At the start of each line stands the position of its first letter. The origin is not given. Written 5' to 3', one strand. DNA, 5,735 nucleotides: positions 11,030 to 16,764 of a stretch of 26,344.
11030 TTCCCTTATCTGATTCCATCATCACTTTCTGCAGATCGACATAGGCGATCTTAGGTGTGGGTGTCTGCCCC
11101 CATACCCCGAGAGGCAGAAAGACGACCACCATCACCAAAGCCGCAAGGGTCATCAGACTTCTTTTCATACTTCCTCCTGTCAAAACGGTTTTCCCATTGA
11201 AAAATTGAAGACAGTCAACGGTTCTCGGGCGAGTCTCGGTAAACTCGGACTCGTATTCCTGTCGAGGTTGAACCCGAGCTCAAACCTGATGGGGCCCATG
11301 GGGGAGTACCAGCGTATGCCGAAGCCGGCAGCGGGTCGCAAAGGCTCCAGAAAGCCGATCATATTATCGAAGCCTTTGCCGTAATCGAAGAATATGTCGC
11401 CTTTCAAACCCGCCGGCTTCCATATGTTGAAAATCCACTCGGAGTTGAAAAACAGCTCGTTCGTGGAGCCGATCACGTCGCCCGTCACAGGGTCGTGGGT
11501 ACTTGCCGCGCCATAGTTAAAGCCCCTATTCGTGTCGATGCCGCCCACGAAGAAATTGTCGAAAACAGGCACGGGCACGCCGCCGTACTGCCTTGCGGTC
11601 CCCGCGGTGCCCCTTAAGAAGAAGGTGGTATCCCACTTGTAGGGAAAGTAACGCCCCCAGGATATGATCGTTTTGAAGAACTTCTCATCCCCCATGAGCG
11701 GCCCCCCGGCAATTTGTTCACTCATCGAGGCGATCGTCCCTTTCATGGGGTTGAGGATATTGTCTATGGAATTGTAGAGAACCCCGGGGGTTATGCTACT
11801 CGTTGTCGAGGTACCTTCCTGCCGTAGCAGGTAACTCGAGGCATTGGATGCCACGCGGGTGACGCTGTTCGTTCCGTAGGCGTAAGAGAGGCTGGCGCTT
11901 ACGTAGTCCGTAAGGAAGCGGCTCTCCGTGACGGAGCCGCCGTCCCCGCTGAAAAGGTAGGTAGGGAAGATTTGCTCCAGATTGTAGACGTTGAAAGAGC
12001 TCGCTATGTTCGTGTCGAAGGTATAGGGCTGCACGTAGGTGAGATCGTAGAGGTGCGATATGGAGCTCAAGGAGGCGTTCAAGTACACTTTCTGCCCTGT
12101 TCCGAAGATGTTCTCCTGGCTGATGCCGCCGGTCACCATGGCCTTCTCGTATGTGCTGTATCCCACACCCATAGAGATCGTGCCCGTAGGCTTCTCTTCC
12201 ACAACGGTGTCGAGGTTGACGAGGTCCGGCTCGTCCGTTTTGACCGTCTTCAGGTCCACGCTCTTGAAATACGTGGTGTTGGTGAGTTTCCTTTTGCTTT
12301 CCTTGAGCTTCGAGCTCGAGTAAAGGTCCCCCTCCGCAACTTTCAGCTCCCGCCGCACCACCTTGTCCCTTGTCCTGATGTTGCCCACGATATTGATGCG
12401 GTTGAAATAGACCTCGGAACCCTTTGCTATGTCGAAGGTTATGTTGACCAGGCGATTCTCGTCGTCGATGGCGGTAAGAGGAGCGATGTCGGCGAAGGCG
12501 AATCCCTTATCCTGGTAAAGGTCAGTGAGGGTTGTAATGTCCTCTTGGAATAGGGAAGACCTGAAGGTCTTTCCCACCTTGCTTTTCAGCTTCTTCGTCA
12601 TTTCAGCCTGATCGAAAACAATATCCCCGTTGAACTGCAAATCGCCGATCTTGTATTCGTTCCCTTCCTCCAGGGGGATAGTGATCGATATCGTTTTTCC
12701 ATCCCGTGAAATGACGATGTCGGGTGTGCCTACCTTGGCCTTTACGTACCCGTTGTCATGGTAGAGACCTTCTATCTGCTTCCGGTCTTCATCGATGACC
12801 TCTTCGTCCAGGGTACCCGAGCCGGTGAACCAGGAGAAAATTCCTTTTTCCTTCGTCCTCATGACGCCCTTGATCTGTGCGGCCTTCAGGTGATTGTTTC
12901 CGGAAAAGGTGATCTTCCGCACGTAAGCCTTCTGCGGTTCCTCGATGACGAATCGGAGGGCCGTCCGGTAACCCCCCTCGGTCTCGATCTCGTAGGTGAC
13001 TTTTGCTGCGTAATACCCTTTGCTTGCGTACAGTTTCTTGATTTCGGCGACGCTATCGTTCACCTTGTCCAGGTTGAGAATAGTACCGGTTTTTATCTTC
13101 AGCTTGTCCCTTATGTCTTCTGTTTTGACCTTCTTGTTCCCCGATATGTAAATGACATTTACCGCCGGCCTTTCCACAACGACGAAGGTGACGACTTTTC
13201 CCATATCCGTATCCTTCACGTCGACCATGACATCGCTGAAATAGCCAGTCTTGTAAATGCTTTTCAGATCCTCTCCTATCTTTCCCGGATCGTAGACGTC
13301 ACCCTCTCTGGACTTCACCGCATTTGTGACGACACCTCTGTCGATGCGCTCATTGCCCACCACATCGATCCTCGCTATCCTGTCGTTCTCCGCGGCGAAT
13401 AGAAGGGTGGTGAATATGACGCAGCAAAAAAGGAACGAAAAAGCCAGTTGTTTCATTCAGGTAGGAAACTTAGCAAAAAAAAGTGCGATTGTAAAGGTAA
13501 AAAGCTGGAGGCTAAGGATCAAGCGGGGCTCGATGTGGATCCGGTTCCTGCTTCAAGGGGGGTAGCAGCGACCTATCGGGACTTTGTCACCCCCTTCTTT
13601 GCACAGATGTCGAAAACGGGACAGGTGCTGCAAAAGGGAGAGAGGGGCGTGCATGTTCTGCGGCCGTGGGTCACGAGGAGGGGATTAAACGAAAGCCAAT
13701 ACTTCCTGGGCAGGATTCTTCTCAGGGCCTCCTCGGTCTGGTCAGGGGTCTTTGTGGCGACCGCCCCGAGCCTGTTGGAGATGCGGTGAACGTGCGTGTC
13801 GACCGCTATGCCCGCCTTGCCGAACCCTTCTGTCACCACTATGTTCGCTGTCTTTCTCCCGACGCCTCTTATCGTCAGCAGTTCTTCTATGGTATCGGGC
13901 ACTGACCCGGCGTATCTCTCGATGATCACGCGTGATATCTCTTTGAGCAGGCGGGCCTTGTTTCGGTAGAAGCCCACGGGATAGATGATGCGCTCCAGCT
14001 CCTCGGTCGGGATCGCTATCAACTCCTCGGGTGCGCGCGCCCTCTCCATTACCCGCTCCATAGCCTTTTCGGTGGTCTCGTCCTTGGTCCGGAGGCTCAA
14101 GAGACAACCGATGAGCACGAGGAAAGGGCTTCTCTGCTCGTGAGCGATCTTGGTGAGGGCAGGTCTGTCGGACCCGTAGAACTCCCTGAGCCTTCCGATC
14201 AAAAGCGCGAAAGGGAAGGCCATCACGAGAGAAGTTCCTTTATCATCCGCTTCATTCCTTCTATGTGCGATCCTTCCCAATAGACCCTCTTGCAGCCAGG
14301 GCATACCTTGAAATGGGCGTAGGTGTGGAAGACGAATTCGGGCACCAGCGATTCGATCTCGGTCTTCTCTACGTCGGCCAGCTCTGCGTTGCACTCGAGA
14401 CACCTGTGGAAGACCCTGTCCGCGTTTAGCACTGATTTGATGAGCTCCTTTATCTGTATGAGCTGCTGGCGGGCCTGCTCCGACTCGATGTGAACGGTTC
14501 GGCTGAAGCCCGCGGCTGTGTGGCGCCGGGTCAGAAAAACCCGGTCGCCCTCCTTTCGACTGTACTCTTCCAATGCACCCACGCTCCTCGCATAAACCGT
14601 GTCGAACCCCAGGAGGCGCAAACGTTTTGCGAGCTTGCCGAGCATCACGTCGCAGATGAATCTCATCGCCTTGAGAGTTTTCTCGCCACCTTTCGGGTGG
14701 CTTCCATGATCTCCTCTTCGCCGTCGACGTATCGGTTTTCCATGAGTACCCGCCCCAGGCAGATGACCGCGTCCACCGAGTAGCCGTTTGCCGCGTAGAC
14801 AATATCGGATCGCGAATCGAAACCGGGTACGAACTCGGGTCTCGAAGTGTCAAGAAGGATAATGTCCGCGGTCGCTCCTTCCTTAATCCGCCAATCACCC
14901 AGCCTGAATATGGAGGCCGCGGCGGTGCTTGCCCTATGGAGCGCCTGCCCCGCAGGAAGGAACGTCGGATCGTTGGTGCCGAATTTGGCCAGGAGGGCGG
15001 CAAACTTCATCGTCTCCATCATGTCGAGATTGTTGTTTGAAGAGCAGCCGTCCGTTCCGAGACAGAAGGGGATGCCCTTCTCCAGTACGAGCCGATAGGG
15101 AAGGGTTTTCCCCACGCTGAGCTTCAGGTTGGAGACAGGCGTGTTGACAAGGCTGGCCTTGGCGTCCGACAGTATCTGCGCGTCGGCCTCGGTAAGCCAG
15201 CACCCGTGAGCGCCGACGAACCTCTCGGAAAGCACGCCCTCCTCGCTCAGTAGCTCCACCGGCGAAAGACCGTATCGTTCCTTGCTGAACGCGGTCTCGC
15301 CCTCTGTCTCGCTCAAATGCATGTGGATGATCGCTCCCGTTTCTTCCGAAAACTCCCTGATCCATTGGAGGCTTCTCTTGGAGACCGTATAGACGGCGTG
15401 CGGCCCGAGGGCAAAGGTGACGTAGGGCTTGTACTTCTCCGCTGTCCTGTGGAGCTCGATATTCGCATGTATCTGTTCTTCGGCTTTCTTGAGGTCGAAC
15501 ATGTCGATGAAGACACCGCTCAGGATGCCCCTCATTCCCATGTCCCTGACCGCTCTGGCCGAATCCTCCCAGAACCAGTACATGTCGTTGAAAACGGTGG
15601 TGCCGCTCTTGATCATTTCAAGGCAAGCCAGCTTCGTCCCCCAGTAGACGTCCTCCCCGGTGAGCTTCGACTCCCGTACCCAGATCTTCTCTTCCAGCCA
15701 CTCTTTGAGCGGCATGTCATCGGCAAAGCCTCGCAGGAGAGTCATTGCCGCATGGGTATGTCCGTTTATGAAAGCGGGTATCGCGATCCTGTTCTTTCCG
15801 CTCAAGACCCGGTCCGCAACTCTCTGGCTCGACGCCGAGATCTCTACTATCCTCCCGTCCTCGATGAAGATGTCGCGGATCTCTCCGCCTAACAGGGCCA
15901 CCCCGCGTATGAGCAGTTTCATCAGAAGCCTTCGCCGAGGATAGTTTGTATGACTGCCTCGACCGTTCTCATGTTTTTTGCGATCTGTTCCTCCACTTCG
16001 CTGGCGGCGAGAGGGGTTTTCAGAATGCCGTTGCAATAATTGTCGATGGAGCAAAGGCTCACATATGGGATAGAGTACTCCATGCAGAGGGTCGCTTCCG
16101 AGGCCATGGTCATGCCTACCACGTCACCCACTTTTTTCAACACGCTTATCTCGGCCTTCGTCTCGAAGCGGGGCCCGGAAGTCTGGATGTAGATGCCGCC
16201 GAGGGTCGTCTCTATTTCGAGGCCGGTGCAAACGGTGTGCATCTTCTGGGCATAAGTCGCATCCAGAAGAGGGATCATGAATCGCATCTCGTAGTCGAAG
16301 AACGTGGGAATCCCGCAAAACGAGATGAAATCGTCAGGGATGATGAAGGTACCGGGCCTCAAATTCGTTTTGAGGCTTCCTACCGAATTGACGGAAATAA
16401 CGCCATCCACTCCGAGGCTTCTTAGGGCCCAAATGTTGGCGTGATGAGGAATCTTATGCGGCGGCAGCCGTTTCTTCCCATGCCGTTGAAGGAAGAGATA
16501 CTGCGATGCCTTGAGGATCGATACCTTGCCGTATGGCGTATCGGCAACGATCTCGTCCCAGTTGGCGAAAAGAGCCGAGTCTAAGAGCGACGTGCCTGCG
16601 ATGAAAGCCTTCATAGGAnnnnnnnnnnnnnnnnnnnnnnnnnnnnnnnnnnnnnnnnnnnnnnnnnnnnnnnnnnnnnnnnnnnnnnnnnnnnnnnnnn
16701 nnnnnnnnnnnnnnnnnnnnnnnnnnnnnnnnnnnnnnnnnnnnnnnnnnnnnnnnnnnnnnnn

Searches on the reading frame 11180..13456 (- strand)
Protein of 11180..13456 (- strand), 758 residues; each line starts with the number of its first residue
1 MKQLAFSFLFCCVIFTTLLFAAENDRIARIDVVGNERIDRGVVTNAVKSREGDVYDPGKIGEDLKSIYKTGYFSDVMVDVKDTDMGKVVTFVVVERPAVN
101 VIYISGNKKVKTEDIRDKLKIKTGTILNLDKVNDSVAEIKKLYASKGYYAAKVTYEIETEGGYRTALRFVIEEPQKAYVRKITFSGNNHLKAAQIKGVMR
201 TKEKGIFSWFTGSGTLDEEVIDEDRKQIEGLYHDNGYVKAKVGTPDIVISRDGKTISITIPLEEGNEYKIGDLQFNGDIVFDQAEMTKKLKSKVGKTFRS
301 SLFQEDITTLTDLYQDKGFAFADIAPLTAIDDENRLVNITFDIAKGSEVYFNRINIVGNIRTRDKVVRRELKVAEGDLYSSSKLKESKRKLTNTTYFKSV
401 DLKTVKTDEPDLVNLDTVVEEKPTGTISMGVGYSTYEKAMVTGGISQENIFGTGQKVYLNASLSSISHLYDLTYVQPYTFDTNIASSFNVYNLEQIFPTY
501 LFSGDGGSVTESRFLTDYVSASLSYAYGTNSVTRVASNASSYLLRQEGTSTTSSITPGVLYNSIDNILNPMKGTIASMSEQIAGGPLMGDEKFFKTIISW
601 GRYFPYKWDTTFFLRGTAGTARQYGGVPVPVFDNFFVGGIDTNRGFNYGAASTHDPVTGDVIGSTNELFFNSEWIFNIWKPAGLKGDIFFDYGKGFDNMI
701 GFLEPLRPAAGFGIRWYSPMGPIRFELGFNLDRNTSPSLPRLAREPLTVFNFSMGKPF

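Call 13: search_protein_families(library=pfam, proteins=[window:11180-13456:-], max_evalue=0.001)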
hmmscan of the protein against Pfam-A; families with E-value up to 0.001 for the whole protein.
window:11180-13456:- (758 aa): 5 families
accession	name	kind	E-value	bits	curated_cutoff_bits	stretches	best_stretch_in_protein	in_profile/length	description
PF07244.20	POTRA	-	3.8e-68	226.6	21.3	5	99-173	3-78/79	Surface antigen variable number repeat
PF01103.29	Omp85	-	7.5e-43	147.7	24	1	449-758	1-325/325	Omp85 superfamily domain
PF08479.16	POTRA_2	-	6.5e-12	45.6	24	1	99-154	3-58/76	POTRA domain, ShlB-type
PF08478.15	POTRA_1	-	9.8e-08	32.6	23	0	102-126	6-30/69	POTRA domain, FtsQ-type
PF25280.1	POTRA2_Toc75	-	0.00046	20.8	27.5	0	201-242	52-93/112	Toc75-like, second POTRA domain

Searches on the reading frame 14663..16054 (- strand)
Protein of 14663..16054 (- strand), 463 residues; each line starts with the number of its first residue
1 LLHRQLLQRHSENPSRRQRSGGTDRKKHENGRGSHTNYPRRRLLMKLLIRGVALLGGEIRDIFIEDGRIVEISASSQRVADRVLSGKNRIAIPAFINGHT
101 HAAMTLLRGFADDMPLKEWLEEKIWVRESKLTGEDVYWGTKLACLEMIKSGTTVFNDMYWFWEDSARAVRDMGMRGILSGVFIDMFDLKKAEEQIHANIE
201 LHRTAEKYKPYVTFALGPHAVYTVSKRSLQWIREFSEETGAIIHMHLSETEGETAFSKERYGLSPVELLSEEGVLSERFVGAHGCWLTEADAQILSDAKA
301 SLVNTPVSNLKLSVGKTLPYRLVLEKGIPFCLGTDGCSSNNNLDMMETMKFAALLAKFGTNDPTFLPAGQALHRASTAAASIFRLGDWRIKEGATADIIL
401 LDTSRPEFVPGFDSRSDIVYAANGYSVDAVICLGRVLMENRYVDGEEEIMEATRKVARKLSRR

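Call 12: search_protein_families(library=pfam, proteins=[window:14663-16054:-], max_evalue=0.001)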
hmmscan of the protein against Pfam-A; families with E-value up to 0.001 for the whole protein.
window:14663-16054:- (463 aa): 2 families
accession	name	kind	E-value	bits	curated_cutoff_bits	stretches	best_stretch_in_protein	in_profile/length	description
PF01979.26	Amidohydro_1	-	8.6e-58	196.6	25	1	90-436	1-344/345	Amidohydrolase family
PF07969.17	Amidohydro_3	-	6.6e-09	36.2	29.7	1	313-408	356-451/472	Amidohydrolase family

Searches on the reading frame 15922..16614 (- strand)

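Call 12: search_protein_families(library=pfam, proteins=[window:15922-16614:-], max_evalue=0.001)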
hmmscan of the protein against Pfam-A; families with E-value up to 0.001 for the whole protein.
window:15922-16614:- (230 aa): 1 family
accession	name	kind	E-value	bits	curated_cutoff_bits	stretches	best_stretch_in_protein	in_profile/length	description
PF01048.26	PNP_UDP_1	-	8.1e-35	120.7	25.1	1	24-226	21-232/233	Phosphorylase superfamily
